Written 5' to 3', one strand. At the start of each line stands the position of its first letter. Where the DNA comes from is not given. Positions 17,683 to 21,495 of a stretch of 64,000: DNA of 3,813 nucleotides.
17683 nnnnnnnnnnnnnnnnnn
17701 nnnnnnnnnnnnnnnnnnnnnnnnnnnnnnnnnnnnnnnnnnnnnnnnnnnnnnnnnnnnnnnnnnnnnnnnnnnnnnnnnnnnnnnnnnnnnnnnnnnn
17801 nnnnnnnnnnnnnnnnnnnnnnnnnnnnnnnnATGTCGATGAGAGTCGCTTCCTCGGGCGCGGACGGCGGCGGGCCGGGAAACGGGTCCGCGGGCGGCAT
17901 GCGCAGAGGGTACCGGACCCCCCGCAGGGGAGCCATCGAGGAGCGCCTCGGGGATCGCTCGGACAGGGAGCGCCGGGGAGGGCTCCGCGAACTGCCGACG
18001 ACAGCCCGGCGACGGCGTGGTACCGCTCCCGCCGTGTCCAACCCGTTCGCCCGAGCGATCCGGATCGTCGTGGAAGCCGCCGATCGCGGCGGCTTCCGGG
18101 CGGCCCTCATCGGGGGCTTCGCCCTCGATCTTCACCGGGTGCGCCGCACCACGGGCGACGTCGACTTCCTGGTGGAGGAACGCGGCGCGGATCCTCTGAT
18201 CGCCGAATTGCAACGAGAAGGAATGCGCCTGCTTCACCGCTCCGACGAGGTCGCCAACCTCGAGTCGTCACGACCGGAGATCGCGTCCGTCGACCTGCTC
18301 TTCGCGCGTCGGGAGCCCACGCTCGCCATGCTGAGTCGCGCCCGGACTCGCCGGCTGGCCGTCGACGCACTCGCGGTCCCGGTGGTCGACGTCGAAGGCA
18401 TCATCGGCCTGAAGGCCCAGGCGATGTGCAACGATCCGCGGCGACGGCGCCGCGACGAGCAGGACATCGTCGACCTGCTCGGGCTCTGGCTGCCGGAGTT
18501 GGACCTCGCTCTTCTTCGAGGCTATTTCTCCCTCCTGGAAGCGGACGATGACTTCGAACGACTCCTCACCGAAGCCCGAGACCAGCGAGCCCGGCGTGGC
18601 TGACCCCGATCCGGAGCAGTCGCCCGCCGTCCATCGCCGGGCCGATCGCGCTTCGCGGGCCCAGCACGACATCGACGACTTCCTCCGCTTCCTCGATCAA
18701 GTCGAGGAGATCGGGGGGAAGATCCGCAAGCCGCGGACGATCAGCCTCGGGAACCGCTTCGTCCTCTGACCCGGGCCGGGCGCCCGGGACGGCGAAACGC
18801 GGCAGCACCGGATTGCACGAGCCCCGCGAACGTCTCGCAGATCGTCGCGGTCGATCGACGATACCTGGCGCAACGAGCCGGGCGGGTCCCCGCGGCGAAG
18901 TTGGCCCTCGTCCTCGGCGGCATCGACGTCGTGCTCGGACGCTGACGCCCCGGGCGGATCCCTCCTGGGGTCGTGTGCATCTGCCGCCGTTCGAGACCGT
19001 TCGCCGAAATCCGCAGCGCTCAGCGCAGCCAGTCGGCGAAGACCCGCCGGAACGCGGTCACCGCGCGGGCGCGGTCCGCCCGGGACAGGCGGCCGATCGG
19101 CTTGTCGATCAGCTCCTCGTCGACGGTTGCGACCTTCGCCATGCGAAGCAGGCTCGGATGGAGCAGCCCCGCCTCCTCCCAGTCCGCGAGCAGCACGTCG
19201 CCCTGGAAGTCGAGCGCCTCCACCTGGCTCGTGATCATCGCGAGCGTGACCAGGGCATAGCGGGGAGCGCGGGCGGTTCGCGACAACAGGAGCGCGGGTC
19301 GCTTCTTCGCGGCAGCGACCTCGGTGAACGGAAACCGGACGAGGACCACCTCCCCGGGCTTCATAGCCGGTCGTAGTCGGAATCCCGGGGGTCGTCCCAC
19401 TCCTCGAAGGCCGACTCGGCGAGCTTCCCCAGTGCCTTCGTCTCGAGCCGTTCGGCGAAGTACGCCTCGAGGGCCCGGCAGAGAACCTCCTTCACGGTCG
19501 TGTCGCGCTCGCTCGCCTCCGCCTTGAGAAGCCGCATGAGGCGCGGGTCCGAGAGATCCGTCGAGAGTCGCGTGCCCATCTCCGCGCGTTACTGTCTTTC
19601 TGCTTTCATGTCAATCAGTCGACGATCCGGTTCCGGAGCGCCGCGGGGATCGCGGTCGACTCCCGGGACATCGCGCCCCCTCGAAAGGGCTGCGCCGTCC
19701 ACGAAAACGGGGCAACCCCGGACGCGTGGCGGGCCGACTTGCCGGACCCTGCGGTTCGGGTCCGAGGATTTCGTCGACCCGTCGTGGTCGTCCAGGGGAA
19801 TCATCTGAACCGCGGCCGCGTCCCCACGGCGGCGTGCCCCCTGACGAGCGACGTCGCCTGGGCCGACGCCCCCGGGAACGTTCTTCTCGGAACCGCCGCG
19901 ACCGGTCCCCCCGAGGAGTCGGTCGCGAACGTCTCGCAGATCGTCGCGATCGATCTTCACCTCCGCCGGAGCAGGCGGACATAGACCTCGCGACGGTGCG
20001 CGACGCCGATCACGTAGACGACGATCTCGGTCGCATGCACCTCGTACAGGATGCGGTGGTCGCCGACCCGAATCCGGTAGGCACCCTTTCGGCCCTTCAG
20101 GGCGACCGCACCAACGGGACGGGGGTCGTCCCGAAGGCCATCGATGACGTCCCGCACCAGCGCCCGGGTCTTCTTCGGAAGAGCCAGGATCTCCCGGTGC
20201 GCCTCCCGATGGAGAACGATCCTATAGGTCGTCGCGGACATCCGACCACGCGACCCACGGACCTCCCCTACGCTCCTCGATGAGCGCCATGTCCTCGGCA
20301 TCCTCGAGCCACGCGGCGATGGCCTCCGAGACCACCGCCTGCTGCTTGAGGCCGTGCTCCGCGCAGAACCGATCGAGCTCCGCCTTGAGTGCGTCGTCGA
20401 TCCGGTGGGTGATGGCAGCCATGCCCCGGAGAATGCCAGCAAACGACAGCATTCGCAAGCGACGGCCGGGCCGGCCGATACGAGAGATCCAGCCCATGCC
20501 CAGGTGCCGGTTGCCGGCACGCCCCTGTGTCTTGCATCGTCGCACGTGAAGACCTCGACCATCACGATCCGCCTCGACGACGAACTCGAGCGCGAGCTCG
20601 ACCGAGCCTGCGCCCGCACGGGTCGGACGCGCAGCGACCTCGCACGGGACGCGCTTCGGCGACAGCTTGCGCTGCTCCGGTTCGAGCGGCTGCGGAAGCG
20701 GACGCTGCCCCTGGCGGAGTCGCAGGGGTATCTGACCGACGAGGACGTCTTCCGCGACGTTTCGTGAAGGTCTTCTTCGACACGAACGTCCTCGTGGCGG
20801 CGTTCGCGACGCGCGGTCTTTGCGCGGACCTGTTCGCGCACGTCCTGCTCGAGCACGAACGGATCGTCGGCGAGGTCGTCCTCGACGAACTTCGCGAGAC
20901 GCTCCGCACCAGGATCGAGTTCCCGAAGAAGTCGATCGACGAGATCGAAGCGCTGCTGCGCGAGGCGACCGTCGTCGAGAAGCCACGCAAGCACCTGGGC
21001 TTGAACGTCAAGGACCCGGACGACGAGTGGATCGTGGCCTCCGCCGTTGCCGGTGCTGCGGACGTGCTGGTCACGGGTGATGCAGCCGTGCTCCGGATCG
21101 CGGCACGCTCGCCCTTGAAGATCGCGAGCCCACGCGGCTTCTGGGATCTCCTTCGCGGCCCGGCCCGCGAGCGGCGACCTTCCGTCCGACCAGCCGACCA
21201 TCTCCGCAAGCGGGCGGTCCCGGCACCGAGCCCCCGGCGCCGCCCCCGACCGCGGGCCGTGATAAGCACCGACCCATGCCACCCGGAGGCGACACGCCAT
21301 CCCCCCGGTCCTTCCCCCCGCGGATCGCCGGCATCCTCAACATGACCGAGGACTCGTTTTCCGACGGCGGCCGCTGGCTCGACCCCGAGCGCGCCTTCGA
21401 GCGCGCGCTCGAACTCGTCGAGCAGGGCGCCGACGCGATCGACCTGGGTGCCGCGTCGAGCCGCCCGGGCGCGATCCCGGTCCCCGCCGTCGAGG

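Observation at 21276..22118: Sul1/Sul2-clade dihydropteroate synthase next to a toxin-antitoxin island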

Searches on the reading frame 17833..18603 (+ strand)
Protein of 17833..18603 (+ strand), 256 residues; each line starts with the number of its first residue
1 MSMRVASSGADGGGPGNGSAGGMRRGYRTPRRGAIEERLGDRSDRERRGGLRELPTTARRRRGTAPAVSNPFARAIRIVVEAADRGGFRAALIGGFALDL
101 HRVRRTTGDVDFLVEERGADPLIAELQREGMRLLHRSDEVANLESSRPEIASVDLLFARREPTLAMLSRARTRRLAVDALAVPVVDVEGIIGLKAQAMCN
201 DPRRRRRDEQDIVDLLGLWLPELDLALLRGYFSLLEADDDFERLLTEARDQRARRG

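Call 4: search_protein_families(library=pfam, proteins=[window:17833-18603:+], max_evalue=0.01)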
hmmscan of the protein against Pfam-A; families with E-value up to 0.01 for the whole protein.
window:17833-18603:+ (256 aa): 1 family
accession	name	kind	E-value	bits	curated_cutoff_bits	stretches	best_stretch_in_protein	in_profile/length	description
PF08843.17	AbiEii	-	1e-06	29.3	22.5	1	90-229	15-179/238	Nucleotidyl transferase AbiEii toxin, Type IV TA system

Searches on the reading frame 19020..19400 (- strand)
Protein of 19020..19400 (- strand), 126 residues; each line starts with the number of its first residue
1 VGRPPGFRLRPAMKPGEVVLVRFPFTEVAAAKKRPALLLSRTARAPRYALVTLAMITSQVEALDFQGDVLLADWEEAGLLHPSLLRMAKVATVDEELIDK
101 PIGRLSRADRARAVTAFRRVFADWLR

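Call 4: search_protein_families(library=pfam, proteins=[window:19020-19400:-], max_evalue=0.01)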
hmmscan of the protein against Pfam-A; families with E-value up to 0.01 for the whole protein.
window:19020-19400:- (126 aa): 1 family
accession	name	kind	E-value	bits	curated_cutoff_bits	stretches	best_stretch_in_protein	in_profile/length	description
PF02452.23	PemK_toxin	-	1.9e-13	51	23.1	1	14-121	1-109/109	PemK-like, MazF-like toxin of type II toxin-antitoxin system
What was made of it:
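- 19020..19579 (-): MazEF-like module: PemK/MazF toxin 19020-19400 and a 72-aa antitoxin candidate 19361-19579. PemK_toxin 51 bits (call 4).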

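Call 71: search_protein_families(library=ncbifam, proteins=[window:19020-19400:-], max_evalue=0.01)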
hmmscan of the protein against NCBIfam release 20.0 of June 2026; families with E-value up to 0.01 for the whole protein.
window:19020-19400:- (126 aa): 0 families

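Call 77: search_protein_families(library=padloc, proteins=[window:19020-19400:-], max_evalue=0.001)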
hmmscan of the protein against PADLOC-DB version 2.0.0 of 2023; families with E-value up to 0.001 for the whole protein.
window:19020-19400:- (126 aa): 0 families

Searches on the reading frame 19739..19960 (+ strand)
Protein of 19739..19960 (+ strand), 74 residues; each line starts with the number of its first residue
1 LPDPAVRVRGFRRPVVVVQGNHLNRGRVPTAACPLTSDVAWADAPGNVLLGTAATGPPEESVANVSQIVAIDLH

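Call 83: search_protein_families(library=pfam, proteins=[window:19739-19960:+], max_evalue=1)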
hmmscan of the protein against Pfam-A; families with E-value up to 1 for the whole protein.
window:19739-19960:+ (74 aa): 1 family
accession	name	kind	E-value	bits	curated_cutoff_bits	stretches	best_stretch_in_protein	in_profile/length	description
PF02452.23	PemK_toxin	-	2.8e-08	34.4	23.1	1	10-72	19-82/109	PemK-like, MazF-like toxin of type II toxin-antitoxin system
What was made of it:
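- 19739..19955 (+): 5' fragment of a second, decayed MazF-like toxin gene. Its 3' fragment lies at 18825-18949. The two pieces end in a 32-nt direct repeat (18825-18856 and 19924-19955) that brackets the MazEF module. PemK_toxin 34 bits over profile positions 19-82 of 109 (call 83).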

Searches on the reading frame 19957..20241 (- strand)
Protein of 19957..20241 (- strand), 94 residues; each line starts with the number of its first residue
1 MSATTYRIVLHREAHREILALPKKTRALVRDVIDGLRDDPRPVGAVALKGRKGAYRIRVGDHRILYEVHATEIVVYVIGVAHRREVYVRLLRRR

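Call 71: search_protein_families(library=ncbifam, proteins=[window:19957-20241:-], max_evalue=0.01)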
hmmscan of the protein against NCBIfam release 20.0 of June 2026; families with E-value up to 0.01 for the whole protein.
window:19957-20241:- (94 aa): 1 family
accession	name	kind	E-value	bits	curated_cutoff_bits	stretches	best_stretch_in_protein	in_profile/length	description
TIGR02385.1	RelE_StbE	subfamily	0.0021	18.5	27.9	1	8-87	2-88/88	type II toxin-antitoxin system mRNA interferase toxin, RelE/StbE family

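Call 77: search_protein_families(library=padloc, proteins=[window:19957-20241:-], max_evalue=0.001)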
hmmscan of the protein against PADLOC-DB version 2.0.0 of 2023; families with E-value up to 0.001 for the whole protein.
window:19957-20241:- (94 aa): 0 families

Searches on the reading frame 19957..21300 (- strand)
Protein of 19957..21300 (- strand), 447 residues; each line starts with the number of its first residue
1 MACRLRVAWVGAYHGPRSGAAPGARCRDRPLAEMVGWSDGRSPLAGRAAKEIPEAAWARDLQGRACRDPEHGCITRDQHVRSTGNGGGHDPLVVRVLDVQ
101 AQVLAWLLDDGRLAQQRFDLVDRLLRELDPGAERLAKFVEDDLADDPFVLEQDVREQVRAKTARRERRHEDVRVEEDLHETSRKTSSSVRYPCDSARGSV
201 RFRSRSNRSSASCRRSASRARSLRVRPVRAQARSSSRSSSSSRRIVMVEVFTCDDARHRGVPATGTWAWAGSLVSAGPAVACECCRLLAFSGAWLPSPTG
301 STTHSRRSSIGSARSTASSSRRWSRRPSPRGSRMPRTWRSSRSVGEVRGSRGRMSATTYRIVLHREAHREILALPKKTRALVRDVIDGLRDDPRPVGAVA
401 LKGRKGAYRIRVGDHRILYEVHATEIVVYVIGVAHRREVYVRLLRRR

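Call 4: search_protein_families(library=pfam, proteins=[window:19957-21300:-], max_evalue=0.01)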
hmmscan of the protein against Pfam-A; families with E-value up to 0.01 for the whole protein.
window:19957-21300:- (447 aa): 1 family
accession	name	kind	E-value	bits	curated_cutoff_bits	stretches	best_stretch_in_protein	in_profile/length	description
PF05016.21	ParE_toxin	-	1.6e-07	32.2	23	1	362-440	2-89/89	ParE toxin of type II toxin-antitoxin system, parDE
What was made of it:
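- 19957..20497 (-): RelB/ParD-like antitoxin (20222-20497) with ParE/RelE-like toxin (19957-20241). ParE_toxin 32 bits (call 4).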

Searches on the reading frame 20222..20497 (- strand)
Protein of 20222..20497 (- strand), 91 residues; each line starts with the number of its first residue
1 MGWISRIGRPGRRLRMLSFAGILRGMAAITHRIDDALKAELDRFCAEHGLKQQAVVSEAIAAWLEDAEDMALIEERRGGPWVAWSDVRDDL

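Call 71: search_protein_families(library=ncbifam, proteins=[window:20222-20497:-], max_evalue=0.01)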
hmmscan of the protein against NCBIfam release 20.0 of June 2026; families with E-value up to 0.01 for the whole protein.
window:20222-20497:- (91 aa): 3 families
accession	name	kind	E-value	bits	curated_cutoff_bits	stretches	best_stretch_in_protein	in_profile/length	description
NF048017.1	antitoxin_RelB_like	equivalog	5.4e-07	29.7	50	1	32-77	1-46/70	type II toxin-antitoxin system RelB family antitoxin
NF053762.1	aCcr1_fam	equivalog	0.0033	17.3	60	1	29-60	3-34/38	aCcr1 family cell cycle regulator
NF010256.0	PRK13702.1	subfamily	0.0087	16.1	87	1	28-62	43-77/85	replication regulatory protein RepA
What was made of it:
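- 19957..20497 (-): RelB-like antitoxin 29.7 bits, below its cut-off (call 71).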

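Call 77: search_protein_families(library=padloc, proteins=[window:20222-20497:-], max_evalue=0.001)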
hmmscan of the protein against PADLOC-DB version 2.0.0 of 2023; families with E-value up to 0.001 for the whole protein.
window:20222-20497:- (91 aa): 0 families

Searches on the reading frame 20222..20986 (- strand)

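Call 4: search_protein_families(library=pfam, proteins=[window:20222-20986:-], max_evalue=0.01)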
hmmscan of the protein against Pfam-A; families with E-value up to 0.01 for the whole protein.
window:20222-20986:- (254 aa): 1 family
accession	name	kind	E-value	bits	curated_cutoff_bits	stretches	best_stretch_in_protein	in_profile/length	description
PF21432.3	56B_RHH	-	0.0064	16.9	27.2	1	200-227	3-30/32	56B-like, Ribbon-helix-helix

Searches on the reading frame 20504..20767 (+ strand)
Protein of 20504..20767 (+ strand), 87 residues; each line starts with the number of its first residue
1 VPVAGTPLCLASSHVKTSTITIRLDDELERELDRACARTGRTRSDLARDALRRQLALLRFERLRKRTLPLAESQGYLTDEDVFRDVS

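Call 71: search_protein_families(library=ncbifam, proteins=[window:20504-20767:+], max_evalue=0.01)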
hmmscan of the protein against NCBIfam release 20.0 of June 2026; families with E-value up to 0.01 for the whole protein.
window:20504-20767:+ (87 aa): 5 families
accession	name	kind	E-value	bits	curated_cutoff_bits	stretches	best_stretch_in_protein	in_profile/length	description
NF053762.1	aCcr1_fam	equivalog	2.1e-07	30.7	60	1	20-55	3-38/38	aCcr1 family cell cycle regulator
NF048017.1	antitoxin_RelB_like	equivalog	6.4e-07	29.5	50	1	23-56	1-34/70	type II toxin-antitoxin system RelB family antitoxin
NF041551.1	YlcI_YnfO_N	subfamily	3.8e-06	26.9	30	1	16-56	1-40/42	YlcI/YnfO family protein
NF002815.0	PRK02967.1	equivalog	0.00021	21.4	83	1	19-59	3-44/139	nickel-responsive transcriptional regulator NikR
TIGR02793.1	nikR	equivalog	0.006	16.9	175.45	1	20-56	3-40/129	nickel-responsive transcriptional regulator NikR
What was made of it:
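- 20504..20767 (+): Ribbon-helix-helix antitoxin paired with the PIN toxin. A RelB-like antitoxin hit below its cut-off (call 71).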

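Call 77: search_protein_families(library=padloc, proteins=[window:20504-20767:+], max_evalue=0.001)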
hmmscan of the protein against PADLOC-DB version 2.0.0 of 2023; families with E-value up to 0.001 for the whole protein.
window:20504-20767:+ (87 aa): 0 families

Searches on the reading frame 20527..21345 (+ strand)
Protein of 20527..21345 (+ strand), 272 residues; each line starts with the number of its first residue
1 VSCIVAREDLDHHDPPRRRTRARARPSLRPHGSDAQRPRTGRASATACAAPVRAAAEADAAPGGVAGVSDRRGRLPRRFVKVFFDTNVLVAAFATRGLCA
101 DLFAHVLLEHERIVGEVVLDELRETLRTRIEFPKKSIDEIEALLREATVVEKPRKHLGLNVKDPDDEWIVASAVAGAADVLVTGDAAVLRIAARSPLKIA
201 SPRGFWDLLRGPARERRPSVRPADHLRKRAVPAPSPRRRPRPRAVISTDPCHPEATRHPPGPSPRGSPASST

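Call 4: search_protein_families(library=pfam, proteins=[window:20527-21345:+], max_evalue=0.01)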
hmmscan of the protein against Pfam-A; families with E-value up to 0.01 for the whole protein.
window:20527-21345:+ (272 aa): 2 families
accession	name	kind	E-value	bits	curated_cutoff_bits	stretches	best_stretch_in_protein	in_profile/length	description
PF13470.12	PIN_3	-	4.3e-13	50.5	27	1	81-186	1-114/115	PIN domain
PF01850.27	PIN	-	0.0017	19.4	23.6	0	82-192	1-118/120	PIN domain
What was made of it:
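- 20764..21345 (+): PIN_3 (VapC-like) toxin ORF. It has 137 aa of real domain plus a 56-codon Arg/Pro-rich read-through tail. The stop codon is lost at 21175-21177, which reads CGA here and TGA in six contigs of the closest relative. Pfam PIN_3 50.5 bits (call 4).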

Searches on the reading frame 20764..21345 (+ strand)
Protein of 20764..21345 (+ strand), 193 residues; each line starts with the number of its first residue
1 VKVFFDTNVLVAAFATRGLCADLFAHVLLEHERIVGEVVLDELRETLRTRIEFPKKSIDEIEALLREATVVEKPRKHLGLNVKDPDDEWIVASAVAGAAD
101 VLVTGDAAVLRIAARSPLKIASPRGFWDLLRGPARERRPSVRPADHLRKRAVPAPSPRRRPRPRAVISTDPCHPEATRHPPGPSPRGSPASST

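Call 71: search_protein_families(library=ncbifam, proteins=[window:20764-21345:+], max_evalue=0.01)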
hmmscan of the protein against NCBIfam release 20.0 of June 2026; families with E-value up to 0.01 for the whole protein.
window:20764-21345:+ (193 aa): 2 families
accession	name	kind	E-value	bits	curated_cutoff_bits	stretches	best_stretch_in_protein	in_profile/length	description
TIGR00305.1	TIGR00305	equivalog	1.5e-10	41.4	29.15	1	2-110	1-113/115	putative toxin-antitoxin system toxin component, PIN family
NF046100.1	RSP_2648_fam_PIN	equivalog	2.3e-05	24.4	170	1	52-106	51-105/177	RSP_2648 family PIN domain-containing protein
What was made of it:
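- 20764..21345 (+): TIGR00305 41 bits (call 71).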
